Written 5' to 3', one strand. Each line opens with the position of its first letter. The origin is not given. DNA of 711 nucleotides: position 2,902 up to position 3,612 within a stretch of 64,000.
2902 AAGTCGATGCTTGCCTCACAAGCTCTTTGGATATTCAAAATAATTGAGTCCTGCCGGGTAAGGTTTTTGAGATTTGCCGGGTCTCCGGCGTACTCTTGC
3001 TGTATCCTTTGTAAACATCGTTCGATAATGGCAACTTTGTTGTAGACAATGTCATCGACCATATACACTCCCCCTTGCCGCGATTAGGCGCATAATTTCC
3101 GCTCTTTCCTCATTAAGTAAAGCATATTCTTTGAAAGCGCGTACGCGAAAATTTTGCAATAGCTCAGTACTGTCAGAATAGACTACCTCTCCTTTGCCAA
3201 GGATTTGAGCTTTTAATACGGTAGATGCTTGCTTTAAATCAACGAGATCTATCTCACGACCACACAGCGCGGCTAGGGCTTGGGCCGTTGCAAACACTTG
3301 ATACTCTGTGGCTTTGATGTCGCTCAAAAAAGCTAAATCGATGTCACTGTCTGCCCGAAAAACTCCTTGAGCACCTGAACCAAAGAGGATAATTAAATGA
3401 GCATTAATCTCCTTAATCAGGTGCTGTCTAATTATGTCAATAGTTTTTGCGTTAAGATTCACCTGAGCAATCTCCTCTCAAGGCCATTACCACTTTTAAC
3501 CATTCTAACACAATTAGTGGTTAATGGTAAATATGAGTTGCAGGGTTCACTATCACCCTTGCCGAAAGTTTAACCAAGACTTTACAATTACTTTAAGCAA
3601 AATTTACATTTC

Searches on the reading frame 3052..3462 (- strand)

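Call 6: search_protein_families(library=pfam, proteins=[window:3052-3462:-], max_evalue=0.01)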
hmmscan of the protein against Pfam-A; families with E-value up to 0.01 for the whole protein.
window:3052-3462:- (136 aa): 3 families
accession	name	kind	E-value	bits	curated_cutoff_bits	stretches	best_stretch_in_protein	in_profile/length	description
PF18765.7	Polbeta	-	9.1e-19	67.9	26.9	1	12-99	4-92/93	Polymerase beta, Nucleotidyltransferase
PF01909.29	NTP_transf_2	-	8.7e-06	26.5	21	1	22-76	15-74/93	Nucleotidyltransferase domain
PF22600.2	MTPAP-like_central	-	0.0028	18.2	27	1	6-53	24-71/139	Poly(A) RNA polymerase, mitochondrial-like, central palm domain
